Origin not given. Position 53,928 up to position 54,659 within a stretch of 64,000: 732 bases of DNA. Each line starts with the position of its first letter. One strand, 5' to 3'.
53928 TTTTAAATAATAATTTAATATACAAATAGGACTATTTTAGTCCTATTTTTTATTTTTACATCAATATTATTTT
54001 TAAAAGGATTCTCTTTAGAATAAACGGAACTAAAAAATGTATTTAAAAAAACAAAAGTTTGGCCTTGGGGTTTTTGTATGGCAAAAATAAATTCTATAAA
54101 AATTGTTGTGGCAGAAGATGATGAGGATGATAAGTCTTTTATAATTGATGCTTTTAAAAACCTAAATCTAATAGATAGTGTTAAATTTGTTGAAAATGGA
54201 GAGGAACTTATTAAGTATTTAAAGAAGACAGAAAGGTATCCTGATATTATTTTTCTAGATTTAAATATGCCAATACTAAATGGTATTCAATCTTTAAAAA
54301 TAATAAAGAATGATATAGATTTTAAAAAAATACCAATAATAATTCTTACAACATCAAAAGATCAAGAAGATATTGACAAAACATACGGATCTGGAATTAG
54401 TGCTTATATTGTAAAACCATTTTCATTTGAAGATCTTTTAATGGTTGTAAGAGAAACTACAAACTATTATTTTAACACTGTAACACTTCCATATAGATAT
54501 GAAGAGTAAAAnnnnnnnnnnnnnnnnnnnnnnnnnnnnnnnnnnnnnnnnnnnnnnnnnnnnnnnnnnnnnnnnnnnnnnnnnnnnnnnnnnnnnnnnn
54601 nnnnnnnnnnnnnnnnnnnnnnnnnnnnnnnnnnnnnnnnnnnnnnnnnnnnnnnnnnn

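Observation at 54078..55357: Orphan CheY-like receiver domain co-transcribed with an unknown 281-aa protein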

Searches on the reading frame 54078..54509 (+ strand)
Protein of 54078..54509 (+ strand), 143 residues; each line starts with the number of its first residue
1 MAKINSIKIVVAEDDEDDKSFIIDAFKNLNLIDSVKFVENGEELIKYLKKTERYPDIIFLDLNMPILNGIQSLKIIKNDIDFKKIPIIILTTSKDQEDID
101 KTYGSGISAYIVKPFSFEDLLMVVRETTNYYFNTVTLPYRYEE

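Call 4: search_protein_families(library=pfam, proteins=[window:54078-54509:+], max_evalue=0.01)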
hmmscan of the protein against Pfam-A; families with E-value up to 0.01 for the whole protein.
window:54078-54509:+ (143 aa): 1 family
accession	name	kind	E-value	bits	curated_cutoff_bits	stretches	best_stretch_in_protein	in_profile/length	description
PF00072.30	Response_reg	-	3.5e-20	72.7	30.2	1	9-124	1-110/111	Response regulator receiver domain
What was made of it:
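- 54078..54509 (+): Single-domain response regulator (receiver only, 143 aa). Key residues are E13/D14, phospho-acceptor D61, T91, Y110 and K113, with a C-terminal 'VTLP' tail. Pfam PF00072, 72.7 bits (call 4).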

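Call 7: search_dna_similar(query=window:54078-54509:+, collection=phages, mode=protein, max_evalue=0.001, max_rows=40)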
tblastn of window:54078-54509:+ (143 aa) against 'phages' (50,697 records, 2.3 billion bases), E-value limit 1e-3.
Records with a match: 5; places in all: 5; records where one place covers at least 80% of the query: 3.
Best place of each record, by identity: <60% 5.
By first word of the organism name: Bacteriophage 5.
By host as written in the record: - 5.
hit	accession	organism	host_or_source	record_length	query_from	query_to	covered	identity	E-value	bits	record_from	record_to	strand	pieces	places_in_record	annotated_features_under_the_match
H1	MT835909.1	Bacteriophage sp.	human fecal samples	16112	8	129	85%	30.1%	1e-3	44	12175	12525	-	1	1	record has no annotation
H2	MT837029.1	Bacteriophage sp.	human fecal samples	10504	8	125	83%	30.5%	3e-4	45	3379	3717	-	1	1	record has no annotation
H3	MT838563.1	Bacteriophage sp.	human fecal samples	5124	3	121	83%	28.3%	3e-5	48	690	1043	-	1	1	record has no annotation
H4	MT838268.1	Bacteriophage sp.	human fecal samples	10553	10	120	78%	29.7%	2e-4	45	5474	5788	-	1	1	record has no annotation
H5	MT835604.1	Bacteriophage sp.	human fecal samples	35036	34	126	65%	30.2%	2e-5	48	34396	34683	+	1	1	record has no annotation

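Call 9: search_protein_families(library=phrogs, proteins=[window:54078-54509:+], max_evalue=0.001)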
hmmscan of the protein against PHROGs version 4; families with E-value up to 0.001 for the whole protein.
window:54078-54509:+ (143 aa): 6 families
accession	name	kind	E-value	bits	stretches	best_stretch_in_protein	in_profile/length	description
phrog_731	-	unknown function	9.4e-21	75.2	1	7-128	2-117/227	-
phrog_20458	-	unknown function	9.4e-17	61.5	1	5-129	696-818/829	-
phrog_5982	-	unknown function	2.4e-13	49.9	1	5-128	867-985/1030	-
phrog_37855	-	unknown function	6.3e-13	49.4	1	5-130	4-130/278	-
phrog_8810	-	unknown function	1.3e-08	35.7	1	7-126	1-118/245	-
phrog_29586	-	unknown function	0.0008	19.5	1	17-110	151-242/298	-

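Call 12: find_related_loci(query=window:54078-54509:+, collection=viral_contigs, flank=6000)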
Query window:54078-54509:+ (143 aa) in viral_contigs; peptide patterns used: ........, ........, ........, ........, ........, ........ (x = any residue, [..] = any of these).
36 stretches matched a pattern, but none encodes a relative of the query by tblastn (E <= 1e-3).

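Call 14: find_homologous_proteins(query=window:54078-54509:+, max_evalue=0.001)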
Query window:54078-54509:+ (143 aa): 444 proteins with E <= 0.001 among 519 candidates; the best 120 are listed.
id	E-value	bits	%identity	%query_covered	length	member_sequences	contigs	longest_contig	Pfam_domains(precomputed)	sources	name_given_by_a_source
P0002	3.7e-84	297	100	100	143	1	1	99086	PF00072.31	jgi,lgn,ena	-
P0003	7.8e-54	199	68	100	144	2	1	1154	PF00072.31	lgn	-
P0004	2.1e-51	191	65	96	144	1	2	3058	PF00072.31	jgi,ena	jgi:CheY-like chemotaxis protein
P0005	4.0e-50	187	64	96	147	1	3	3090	PF00072.31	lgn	-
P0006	7.0e-50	186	65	93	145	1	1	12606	PF00072.31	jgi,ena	-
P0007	7.6e-48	180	65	95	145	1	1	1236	PF00072.31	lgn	-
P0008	5.5e-47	177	58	96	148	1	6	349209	PF00072.31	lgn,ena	-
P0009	1.1e-31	127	46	97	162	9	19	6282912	PF00072.31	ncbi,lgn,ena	-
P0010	2.7e-31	126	45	97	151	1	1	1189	PF00072.31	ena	-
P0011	2.8e-31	126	48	97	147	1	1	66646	PF00072.31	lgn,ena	-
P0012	3.2e-31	126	47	97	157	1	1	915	PF00072.31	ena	-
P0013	4.6e-31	125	47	97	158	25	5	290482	PF00072.31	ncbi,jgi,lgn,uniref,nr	ncbi:MAG: response regulator [Rhodospirillales bacterium]|uniref:Response regulator rcp1 n=2 Tax=roo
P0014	5.6e-31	125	45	97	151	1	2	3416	PF00072.31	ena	-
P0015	1.8e-30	123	49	91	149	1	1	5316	PF00072.31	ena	-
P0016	2.8e-30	123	45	97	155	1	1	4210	PF00072.31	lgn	-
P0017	4.1e-30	122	46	94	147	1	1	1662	PF00072.31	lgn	-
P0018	5.3e-30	122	46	94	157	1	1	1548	PF00072.31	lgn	-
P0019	6.0e-30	122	46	100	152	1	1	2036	PF00072.31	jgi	jgi:CheY-like chemotaxis protein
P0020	6.8e-30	121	47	93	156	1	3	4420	PF00072.31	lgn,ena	-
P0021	9.7e-30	121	46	94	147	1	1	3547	PF00072.31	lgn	-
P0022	2.0e-29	120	49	97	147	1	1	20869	PF00072.31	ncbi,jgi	-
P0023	2.0e-29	120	44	97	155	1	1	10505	PF00072.31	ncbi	-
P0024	2.6e-29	120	45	95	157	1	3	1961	PF00072.31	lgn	-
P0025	2.6e-29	120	47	97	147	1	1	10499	PF00072.31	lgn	-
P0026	3.5e-29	119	49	91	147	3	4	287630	PF00072.31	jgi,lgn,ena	jgi:CheY-like chemotaxis protein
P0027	3.6e-29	119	45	100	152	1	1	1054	PF00072.31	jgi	jgi:CheY-like chemotaxis protein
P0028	5.7e-29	119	45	94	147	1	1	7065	PF00072.31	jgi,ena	jgi:two-component system response regulator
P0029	7.9e-29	118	48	91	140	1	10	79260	PF00072.31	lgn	-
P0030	8.3e-29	118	46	94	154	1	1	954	PF00072.31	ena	-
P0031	8.8e-29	118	46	94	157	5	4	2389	PF00072.31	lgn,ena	-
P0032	1.1e-28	118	48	80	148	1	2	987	PF00072.31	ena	-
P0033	1.3e-28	117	48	92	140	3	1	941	PF00072.31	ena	-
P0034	1.6e-28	117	48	93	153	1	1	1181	PF00072.31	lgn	-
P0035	1.8e-28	117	44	95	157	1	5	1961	PF00072.31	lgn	-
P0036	2.1e-28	117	44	97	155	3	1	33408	PF00072.31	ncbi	ncbi:MAG: response regulator [Caldilineaceae bacterium]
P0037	2.4e-28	116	36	80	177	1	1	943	PF00072.31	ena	-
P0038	3.2e-28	116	48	93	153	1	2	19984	PF00072.31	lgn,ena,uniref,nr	uniref:Response regulator n=1 Tax=Roseihalotalea indica TaxID=2867963 RepID=A0AA49GNY9_9BACT|nr:resp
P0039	5.9e-28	115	44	97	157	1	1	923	PF00072.31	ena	-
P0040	8.3e-28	115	45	93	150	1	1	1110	PF00072.31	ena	-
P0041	1.1e-27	114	44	97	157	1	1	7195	PF00072.31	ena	-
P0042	1.1e-27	114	44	97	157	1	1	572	PF00072.31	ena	-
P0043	1.1e-27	114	42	99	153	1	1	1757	PF00072.31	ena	-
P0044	1.1e-27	114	49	92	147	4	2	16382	PF00072.31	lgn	-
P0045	1.2e-27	114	44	97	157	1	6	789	PF00072.31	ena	-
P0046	1.2e-27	114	44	97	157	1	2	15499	PF00072.31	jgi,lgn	-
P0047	1.4e-27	114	45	91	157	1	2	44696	PF00072.31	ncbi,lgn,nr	ncbi:MAG: response regulator [Pseudomonadota bacterium]|nr:response regulator [Pseudomonadota bacter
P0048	1.5e-27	114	43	94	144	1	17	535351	PF00072.31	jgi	jgi:CheY-like chemotaxis protein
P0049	1.8e-27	114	49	92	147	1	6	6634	PF00072.31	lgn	-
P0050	1.8e-27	114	49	92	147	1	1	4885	PF00072.31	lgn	-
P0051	2.1e-27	113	46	91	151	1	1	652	PF00072.31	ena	-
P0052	2.4e-27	113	44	100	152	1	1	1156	PF00072.31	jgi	jgi:CheY-like chemotaxis protein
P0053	2.6e-27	113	47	93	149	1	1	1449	PF00072.31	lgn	-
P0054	3.4e-27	113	45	94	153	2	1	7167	PF00072.31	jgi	-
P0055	3.9e-27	113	49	92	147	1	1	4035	PF00072.31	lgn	-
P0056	4.0e-27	113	47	93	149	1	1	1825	PF00072.31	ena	-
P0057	5.1e-27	112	47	93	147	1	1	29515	PF00072.31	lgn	-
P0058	5.1e-27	112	45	93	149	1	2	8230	PF00072.31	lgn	-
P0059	6.6e-27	112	44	96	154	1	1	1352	PF00072.31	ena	-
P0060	7.8e-27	112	47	91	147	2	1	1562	PF00072.31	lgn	-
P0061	8.4e-27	112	47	92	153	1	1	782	PF00072.31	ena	-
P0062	1.1e-26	111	44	94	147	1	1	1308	PF00072.31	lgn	-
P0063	1.3e-26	111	46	92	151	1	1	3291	PF00072.31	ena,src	-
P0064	2.0e-26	110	45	93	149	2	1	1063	PF00072.31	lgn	-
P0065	2.1e-26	110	49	92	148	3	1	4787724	PF00072.31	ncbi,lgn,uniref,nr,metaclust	ncbi:response regulator [Algoriphagus machipongonensis]|uniref:Response regulator Rcp1 n=1 Tax=Algor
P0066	2.6e-26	110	49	92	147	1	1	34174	PF00072.31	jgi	jgi:CheY-like chemotaxis protein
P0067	3.3e-26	110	44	91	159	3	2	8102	PF00072.31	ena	-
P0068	3.6e-26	109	45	91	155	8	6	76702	PF00072.31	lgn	-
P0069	4.3e-26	109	47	97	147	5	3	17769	PF00072.31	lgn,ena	-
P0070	4.8e-26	109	48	91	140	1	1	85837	PF00072.31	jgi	jgi:CheY-like chemotaxis protein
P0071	4.9e-26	109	47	92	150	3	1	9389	PF00072.31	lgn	-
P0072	5.4e-26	109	40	93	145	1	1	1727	PF00072.31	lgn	-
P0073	5.8e-26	109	44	97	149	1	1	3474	PF00072.31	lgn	-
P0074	5.8e-26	109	47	92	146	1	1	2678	PF00072.31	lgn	-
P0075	6.4e-26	109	45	92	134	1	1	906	PF00072.31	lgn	-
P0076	6.7e-26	109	42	98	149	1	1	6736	PF00072.31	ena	-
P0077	6.7e-26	109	44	97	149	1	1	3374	PF00072.31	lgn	-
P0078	7.7e-26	108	48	92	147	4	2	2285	PF00072.31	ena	-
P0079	7.9e-26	108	42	94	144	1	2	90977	PF00072.31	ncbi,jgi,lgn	-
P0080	8.2e-26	108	44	94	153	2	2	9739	PF00072.31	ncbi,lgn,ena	-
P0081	9.9e-26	108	45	94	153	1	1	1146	PF00072.31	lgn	-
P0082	1.0e-25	108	42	96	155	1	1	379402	PF00072.31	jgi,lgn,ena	-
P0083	1.0e-25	108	45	92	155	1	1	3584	PF00072.31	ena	-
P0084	1.1e-25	108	42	93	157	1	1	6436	PF00072.31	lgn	-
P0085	1.1e-25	108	46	91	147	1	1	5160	PF00072.31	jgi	-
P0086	1.1e-25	108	43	95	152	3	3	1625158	PF00072.31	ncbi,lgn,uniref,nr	ncbi:response regulator [Leptospira stimsonii]|uniref:Response regulator n=1 Tax=Leptospira stimsoni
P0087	1.3e-25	108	45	97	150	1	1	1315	PF00072.31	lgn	-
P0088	1.3e-25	108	44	92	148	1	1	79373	PF00072.31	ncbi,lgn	-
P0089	1.4e-25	108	42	93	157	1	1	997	PF00072.31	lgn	-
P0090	1.5e-25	107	40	91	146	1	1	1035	PF00072.31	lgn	-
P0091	1.7e-25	107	43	92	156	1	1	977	PF00072.31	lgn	-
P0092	1.7e-25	107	44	97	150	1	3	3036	PF00072.31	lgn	-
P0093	1.7e-25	107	44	93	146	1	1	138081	PF00072.31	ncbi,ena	-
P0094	1.8e-25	107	41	100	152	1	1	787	PF00072.31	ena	-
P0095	2.4e-25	107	41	91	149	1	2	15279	PF00072.31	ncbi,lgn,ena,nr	ncbi:MAG: response regulator [Hymenobacteraceae bacterium]|nr:response regulator [Hymenobacteraceae 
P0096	2.5e-25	107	39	91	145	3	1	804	PF00072.31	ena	-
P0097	2.9e-25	107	44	92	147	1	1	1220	PF00072.31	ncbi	-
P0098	3.3e-25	106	42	97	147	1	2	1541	PF00072.31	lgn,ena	-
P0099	3.6e-25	106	37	94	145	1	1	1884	PF00072.31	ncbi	-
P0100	3.7e-25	106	39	91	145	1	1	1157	PF00072.31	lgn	-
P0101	3.8e-25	106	41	91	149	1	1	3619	PF00072.31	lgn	-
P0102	4.4e-25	106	45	83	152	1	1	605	PF00072.31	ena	-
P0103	4.4e-25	106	42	96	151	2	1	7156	PF00072.31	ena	-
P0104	4.5e-25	106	47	91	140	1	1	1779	PF00072.31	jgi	jgi:DNA-binding response OmpR family regulator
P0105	4.9e-25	106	44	84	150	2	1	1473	PF00072.31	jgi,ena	-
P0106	5.5e-25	106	43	94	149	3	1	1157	PF00072.31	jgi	jgi:CheY-like chemotaxis protein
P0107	5.7e-25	106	39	92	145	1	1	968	PF00072.31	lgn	-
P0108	6.3e-25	105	40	97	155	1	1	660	PF00072.31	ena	-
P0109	6.5e-25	105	48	88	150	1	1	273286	PF00072.31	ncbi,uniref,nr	ncbi:response regulator [Flavobacterium piscis]|uniref:CheY-like chemotaxis protein n=1 Tax=Flavobac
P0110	6.7e-25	105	43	91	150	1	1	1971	PF00072.31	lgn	-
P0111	6.9e-25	105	41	96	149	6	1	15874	PF00072.31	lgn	-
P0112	8.3e-25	105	45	92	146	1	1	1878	PF00072.31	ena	-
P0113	8.5e-25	105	41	94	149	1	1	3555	PF00072.31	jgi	jgi:two-component system response regulator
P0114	9.1e-25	105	42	97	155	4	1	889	PF00072.31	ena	-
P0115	9.4e-25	105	43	94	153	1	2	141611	PF00072.31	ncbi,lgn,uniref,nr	ncbi:response regulator [Leptospira ellisii]|uniref:Response regulator n=3 Tax=Leptospira ellisii Ta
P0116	1.0e-24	105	36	94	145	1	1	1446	PF00072.31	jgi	jgi:CheY-like chemotaxis protein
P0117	1.0e-24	105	36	94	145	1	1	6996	PF00072.31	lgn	-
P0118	1.1e-24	105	43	92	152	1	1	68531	PF00072.31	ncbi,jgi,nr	ncbi:MAG TPA: response regulator [Bacteroidia bacterium]|jgi:CheY-like chemotaxis protein|nr:respons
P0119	1.2e-24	105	42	97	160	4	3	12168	PF00072.31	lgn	-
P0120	1.2e-24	105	44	91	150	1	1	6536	PF00072.31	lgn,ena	-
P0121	1.2e-24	104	43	93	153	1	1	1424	PF00072.31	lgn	-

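Call 17: find_encoding_contigs(protein=P0008, flank=8000, max_places=4)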
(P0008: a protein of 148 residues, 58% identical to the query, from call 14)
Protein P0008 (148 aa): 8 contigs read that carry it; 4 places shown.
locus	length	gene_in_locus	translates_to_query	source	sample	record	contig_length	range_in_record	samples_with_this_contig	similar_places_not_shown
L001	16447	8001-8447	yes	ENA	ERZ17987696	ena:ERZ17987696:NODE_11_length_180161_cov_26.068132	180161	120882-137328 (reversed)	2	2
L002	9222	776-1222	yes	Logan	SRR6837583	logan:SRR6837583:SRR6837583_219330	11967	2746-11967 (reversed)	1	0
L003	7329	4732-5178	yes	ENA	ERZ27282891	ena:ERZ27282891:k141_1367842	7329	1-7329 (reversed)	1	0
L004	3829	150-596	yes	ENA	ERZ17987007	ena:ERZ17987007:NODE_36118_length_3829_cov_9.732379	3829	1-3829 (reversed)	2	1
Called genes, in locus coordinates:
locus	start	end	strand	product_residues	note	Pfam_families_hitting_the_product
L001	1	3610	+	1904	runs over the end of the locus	-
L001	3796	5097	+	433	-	-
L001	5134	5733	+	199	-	-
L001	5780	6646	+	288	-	PF25209:Phage_capsid_4 (weak)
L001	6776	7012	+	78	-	-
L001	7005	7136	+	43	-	-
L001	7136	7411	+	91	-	PF21866:DUF6915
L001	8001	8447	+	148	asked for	PF00072:Response_reg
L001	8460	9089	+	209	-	-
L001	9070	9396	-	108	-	-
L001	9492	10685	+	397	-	PF13506:Glyco_transf_21, PF03142:Chitin_synth_2 (faint), PF00535:Glycos_transf_2, PF13641:Glyco_tranf_2_3, PF13632:Glyco_trans_2_3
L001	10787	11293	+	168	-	PF01844:HNH, PF13395:HNH_4, PF14279:HNH_5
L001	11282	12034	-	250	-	-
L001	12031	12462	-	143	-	-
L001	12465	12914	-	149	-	-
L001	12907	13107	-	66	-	-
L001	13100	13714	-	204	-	-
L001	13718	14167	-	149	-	-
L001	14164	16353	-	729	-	-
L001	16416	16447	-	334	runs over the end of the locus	PF08245:Mur_ligase_M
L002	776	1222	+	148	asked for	PF00072:Response_reg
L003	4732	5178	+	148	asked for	PF00072:Response_reg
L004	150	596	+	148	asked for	PF00072:Response_reg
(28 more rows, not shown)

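Call 18: find_encoding_contigs(protein=P0006, flank=8000, max_places=3)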
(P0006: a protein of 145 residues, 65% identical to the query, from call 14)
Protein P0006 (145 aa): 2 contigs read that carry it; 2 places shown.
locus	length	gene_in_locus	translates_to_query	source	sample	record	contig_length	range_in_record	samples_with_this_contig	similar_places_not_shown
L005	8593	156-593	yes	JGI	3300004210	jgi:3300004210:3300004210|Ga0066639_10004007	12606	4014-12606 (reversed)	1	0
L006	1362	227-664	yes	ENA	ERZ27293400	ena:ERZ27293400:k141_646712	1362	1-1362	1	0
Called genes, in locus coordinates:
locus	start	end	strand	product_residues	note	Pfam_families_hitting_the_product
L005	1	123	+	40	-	?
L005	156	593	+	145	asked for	PF00072:Response_reg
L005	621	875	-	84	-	-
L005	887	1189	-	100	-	-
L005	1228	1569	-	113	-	-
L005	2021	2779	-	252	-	-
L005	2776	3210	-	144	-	-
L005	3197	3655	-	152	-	-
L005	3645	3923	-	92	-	-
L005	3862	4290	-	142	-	-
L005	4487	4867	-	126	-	-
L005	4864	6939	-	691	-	PF01170:UPF0020 (faint), PF01555:N6_N4_Mtase, PF04055:Radical_SAM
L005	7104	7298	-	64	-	-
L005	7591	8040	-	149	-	-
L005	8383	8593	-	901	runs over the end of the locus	-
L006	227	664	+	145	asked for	PF00072:Response_reg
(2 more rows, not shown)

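Call 20: find_encoding_contigs(protein=P0004, flank=8000, max_places=3)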
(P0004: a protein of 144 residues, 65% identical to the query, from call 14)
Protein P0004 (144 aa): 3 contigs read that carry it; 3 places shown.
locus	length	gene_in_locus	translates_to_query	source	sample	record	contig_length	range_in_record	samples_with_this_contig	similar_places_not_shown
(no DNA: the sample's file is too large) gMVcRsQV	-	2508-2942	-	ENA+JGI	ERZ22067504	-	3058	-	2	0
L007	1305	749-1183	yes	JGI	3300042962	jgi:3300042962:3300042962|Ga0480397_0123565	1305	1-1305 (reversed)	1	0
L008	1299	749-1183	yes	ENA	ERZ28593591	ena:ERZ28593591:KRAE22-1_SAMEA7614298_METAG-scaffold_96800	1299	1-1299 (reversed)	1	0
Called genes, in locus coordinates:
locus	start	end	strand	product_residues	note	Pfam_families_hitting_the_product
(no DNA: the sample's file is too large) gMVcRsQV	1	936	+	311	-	?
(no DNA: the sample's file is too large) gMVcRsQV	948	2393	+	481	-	PF08447:PAS_3, PF00512:HisKA, PF02518:HATPase_c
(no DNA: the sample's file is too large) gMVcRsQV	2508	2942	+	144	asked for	PF00072:Response_reg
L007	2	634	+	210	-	?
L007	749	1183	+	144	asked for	PF00072:Response_reg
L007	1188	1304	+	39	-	?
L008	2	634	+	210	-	?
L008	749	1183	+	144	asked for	PF00072:Response_reg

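Call 21: find_encoding_contigs(protein=P0005, flank=8000, max_places=3)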
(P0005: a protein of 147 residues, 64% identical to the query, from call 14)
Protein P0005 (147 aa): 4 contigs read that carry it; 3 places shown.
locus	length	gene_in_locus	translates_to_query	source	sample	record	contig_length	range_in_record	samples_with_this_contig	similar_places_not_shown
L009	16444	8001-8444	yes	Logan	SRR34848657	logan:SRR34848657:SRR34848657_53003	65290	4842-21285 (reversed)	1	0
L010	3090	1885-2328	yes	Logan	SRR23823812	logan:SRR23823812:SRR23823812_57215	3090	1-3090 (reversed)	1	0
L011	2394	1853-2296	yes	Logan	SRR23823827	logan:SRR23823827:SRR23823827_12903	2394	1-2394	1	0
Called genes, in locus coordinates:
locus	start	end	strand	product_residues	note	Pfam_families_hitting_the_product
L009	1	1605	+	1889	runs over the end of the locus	-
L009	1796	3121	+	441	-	-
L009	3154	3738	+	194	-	-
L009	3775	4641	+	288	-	PF25209:Phage_capsid_4 (weak)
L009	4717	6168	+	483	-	PF08447:PAS_3, PF02518:HATPase_c, PF14501:HATPase_c_5 (weak)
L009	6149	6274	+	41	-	-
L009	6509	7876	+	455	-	-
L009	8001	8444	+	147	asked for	PF00072:Response_reg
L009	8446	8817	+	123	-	-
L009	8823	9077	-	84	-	-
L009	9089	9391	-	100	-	-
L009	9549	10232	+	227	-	PF13392:HNH_3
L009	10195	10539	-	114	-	-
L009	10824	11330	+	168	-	PF01844:HNH, PF13395:HNH_4, PF14279:HNH_5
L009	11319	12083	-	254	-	-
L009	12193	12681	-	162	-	PF01385:OrfB_IS605, PF07282:Cas12f1-like_TNB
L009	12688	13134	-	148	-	-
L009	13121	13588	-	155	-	-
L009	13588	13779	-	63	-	-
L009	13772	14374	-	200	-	-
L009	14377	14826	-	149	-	-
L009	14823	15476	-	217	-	-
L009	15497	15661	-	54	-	-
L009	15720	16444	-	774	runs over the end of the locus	-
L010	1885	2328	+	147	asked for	PF00072:Response_reg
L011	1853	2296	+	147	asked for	PF00072:Response_reg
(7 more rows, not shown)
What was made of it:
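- On Rcp1/RcpA/RphyB-type single-domain response regulators: The feature is met in relatives L007/P0004 and near-met in L009 (calls 20, 21).
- On cREC (NAD+/ADPr-linked divergent receiver of jumbo phages): Relatives are kinase-linked (calls 20, 21).
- Relatives do carry their own kinase (calls 20, 21).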

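Call 22: find_encoding_contigs(protein=P0002, flank=10000, max_places=3)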
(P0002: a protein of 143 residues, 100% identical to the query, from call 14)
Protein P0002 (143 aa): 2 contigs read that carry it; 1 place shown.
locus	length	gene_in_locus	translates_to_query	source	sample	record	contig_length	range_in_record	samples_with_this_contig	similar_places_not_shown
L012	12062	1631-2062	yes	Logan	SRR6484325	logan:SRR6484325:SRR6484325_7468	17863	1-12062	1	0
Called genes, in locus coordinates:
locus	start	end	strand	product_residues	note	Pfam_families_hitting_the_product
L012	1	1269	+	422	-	?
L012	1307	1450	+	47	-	-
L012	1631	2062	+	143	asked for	PF00072:Response_reg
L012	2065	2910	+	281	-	-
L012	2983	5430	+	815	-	-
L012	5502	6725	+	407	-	-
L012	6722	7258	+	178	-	-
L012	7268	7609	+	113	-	-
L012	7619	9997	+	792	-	-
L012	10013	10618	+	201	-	-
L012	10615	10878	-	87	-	-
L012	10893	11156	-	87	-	-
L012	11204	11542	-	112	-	-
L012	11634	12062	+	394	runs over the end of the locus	PF13506:Glyco_transf_21, PF13641:Glyco_tranf_2_3, PF00535:Glycos_transf_2, PF03142:Chitin_synth_2 (weak), PF13632:Glyco_trans_2_3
